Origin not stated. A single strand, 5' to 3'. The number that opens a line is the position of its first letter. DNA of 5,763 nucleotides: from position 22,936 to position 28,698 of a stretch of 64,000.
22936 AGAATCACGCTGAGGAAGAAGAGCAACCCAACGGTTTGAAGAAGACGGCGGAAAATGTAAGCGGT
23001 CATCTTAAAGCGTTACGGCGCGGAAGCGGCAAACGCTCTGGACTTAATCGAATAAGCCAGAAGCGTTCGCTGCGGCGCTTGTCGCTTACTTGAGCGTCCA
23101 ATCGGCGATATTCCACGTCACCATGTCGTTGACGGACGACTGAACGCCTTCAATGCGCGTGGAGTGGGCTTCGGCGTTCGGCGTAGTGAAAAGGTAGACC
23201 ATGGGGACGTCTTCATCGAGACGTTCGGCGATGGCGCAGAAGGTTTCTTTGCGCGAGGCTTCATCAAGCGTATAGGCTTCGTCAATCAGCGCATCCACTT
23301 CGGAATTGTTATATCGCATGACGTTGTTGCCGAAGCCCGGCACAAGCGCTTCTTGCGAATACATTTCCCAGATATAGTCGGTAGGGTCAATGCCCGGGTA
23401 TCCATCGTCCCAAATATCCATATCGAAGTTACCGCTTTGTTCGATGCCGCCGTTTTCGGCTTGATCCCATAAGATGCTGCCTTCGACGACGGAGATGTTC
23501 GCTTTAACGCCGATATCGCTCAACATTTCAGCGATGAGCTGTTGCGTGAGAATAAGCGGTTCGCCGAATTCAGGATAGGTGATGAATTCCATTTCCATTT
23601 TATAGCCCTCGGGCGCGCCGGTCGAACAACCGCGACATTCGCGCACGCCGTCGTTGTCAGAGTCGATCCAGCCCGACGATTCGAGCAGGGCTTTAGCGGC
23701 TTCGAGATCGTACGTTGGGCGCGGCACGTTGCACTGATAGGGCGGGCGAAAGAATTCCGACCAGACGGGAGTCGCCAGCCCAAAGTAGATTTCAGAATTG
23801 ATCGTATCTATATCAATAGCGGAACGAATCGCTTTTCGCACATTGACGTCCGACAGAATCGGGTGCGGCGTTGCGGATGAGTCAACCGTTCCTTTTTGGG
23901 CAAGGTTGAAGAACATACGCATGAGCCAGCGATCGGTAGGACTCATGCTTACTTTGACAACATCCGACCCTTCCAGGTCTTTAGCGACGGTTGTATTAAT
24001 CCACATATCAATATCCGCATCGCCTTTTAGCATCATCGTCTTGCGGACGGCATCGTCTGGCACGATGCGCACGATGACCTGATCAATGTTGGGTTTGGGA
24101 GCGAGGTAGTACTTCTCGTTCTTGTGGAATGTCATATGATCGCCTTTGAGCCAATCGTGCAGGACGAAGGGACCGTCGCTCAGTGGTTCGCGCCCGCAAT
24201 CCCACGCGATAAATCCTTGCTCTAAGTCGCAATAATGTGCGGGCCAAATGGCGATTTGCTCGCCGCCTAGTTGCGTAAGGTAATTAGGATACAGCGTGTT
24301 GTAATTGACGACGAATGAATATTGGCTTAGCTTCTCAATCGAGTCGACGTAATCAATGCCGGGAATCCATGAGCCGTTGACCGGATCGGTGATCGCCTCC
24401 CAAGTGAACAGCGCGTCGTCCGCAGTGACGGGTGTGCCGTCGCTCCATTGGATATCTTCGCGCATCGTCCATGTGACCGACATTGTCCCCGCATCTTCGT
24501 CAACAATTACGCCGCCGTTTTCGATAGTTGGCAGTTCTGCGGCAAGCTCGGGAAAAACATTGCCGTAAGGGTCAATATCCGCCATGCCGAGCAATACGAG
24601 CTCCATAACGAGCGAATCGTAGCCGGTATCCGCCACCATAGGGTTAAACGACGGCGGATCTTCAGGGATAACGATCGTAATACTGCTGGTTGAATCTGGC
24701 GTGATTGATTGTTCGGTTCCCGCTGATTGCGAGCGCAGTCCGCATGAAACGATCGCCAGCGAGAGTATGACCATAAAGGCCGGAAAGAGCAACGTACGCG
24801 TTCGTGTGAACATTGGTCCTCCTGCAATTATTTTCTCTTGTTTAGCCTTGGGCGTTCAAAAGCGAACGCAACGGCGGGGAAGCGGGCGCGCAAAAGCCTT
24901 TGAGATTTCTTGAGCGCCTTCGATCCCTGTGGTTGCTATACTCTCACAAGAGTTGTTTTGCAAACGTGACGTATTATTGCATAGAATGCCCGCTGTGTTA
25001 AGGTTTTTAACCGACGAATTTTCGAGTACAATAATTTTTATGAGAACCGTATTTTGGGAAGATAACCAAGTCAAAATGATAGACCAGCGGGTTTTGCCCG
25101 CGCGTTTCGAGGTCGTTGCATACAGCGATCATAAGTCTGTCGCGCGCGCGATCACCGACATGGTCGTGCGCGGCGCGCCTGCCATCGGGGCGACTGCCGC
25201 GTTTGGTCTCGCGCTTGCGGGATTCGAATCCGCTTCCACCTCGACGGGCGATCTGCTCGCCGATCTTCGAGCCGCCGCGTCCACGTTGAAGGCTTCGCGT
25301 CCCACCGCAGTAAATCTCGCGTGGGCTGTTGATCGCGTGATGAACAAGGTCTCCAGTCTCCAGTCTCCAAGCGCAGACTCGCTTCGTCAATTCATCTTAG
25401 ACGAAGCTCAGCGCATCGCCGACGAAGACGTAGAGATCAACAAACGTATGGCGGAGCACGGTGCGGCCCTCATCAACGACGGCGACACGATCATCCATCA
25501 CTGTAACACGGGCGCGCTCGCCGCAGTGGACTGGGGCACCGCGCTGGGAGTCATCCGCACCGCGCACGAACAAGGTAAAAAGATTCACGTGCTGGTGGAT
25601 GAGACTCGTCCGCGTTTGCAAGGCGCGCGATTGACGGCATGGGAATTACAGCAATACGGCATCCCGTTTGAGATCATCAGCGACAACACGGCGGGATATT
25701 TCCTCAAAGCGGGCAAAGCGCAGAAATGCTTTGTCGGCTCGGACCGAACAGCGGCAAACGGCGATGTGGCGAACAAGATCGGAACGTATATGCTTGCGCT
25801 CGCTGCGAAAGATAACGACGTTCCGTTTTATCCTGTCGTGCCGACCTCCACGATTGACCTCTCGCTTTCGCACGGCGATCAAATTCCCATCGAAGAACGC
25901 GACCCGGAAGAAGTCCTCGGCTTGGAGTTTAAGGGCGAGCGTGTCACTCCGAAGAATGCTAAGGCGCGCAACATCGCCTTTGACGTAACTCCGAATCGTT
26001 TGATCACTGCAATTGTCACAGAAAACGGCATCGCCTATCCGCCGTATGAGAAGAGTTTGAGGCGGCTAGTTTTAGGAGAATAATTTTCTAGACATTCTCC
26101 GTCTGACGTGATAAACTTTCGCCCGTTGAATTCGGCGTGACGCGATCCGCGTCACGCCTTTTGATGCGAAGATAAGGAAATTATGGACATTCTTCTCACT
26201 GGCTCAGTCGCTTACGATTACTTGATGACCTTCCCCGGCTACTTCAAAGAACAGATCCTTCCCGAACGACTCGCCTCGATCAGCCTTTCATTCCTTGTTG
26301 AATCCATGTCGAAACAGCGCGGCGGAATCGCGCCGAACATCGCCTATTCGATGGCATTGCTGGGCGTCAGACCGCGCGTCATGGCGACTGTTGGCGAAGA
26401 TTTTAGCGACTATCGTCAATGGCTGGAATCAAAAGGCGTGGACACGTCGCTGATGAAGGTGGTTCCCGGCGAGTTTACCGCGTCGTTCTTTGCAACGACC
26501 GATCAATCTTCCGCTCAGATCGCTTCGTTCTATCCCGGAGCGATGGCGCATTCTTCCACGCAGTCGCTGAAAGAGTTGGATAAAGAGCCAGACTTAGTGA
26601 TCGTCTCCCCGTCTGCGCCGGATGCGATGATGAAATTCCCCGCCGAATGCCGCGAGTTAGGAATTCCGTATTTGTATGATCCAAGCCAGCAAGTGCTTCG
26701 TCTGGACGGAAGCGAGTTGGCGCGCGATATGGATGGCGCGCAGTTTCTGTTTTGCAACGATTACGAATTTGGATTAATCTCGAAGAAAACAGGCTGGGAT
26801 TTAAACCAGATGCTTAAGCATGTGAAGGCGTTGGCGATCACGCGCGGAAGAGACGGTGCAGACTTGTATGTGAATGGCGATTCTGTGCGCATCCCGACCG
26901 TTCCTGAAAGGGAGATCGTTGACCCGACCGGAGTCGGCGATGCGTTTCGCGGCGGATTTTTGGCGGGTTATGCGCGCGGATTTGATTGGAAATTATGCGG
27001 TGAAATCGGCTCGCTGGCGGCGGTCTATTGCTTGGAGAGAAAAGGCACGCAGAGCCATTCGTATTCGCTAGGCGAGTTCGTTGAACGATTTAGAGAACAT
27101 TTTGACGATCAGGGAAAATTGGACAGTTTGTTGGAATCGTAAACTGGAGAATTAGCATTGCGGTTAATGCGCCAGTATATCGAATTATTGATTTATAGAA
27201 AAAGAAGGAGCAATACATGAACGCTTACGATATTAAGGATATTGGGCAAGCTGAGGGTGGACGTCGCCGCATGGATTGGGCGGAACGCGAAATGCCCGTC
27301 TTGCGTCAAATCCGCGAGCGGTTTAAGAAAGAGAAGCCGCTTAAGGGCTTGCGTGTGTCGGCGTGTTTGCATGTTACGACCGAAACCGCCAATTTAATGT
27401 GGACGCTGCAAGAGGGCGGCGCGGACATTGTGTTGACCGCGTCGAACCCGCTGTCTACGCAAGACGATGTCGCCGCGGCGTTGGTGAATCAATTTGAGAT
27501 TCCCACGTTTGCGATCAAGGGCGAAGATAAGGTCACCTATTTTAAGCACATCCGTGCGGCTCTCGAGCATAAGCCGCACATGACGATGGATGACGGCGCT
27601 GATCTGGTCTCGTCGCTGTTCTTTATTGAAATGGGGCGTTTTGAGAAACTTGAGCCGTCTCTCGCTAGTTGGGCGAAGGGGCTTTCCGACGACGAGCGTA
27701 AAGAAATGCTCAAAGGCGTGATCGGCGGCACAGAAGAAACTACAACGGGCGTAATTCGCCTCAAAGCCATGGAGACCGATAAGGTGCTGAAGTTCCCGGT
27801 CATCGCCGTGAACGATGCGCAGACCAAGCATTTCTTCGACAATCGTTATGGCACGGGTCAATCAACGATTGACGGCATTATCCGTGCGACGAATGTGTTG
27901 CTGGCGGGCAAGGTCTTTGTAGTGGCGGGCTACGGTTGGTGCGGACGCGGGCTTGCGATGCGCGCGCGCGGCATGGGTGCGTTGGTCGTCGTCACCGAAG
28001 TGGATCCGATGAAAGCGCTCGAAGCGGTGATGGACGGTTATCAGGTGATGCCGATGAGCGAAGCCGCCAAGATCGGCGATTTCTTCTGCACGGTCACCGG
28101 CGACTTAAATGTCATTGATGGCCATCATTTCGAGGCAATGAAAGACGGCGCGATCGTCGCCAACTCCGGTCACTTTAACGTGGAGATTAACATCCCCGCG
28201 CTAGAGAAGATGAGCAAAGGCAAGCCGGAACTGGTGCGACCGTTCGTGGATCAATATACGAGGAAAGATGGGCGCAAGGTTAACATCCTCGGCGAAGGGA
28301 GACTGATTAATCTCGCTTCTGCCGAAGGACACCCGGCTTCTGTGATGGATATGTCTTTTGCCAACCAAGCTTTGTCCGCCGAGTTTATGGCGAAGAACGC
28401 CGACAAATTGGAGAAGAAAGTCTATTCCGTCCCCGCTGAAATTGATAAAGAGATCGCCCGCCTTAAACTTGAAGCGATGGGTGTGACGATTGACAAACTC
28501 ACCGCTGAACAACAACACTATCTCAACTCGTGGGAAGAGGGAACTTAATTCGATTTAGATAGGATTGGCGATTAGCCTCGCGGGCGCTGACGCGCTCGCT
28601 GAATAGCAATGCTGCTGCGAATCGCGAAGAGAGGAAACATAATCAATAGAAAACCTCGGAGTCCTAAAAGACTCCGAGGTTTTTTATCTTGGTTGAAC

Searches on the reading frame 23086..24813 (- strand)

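Call 57: search_protein_families(library=pfam, proteins=[window:23086-24813:-], max_evalue=0.00001)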
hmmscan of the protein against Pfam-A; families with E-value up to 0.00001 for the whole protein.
window:23086-24813:- (575 aa): 1 family
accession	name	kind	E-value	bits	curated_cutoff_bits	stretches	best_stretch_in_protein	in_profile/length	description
PF00496.27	SBP_bac_5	-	4.7e-61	207.4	32.4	1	88-487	4-363/368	Bacterial extracellular solute-binding proteins, family 5 Middle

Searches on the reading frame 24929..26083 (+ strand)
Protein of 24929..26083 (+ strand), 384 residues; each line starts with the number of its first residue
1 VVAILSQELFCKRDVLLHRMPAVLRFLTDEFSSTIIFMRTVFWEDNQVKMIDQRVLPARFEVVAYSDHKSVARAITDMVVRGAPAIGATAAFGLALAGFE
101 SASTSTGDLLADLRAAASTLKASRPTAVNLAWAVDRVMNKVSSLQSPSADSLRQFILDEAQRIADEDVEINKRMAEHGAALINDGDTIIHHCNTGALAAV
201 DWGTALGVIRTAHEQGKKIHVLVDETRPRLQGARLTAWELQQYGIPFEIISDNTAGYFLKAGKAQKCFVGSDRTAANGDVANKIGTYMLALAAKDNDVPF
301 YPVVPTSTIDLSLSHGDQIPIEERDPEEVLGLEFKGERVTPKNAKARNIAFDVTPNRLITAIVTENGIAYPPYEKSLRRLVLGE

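Call 57: search_protein_families(library=pfam, proteins=[window:24929-26083:+], max_evalue=0.00001)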
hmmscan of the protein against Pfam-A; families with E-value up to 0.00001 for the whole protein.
window:24929-26083:+ (384 aa): 1 family
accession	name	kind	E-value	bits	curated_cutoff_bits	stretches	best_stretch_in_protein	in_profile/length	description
PF01008.23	IF-2B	-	1.9e-85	286.9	22.4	1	80-371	2-280/280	Initiation factor 2 subunit family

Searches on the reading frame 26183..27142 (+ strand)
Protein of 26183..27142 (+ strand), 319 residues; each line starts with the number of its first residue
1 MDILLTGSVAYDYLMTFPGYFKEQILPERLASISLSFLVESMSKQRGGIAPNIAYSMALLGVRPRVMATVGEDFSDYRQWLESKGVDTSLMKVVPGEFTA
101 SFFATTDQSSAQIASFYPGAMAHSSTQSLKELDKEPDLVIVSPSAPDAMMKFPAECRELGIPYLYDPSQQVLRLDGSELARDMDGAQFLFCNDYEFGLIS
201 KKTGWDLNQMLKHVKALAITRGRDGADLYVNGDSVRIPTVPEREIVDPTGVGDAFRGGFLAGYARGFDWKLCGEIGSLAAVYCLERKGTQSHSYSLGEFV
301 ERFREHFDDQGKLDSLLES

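Call 57: search_protein_families(library=pfam, proteins=[window:26183-27142:+], max_evalue=0.00001)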
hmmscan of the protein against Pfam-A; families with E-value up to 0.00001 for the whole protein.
window:26183-27142:+ (319 aa): 1 family
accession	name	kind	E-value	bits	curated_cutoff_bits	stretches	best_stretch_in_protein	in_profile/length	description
PF00294.29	PfkB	-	1.1e-41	143.6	25.8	1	32-291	22-297/302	pfkB family carbohydrate kinase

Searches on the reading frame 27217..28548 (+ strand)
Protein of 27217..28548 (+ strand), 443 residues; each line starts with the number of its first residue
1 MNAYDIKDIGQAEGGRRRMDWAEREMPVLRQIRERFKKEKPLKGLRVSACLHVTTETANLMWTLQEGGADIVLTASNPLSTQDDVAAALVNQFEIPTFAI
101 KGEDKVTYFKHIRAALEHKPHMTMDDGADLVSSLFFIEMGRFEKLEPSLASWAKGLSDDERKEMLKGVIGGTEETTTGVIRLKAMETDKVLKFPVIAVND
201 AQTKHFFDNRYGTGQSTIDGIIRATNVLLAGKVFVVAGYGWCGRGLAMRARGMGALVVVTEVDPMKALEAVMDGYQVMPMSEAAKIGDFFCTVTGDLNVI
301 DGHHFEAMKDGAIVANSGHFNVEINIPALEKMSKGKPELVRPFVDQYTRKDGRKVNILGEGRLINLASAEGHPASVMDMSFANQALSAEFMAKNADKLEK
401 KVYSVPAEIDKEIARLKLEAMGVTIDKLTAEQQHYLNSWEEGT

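Call 57: search_protein_families(library=pfam, proteins=[window:27217-28548:+], max_evalue=0.00001)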
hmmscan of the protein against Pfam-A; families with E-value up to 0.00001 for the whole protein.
window:27217-28548:+ (443 aa): 2 families
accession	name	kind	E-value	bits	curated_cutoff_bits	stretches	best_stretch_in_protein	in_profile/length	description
PF05221.23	AdoHcyase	-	2.6e-66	224.3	25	1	4-442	2-291/299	S-adenosyl-L-homocysteine hydrolase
PF00670.27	AdoHcyase_NAD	-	9.4e-53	179.1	27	1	209-370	1-161/162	S-adenosyl-L-homocysteine hydrolase, NAD binding domain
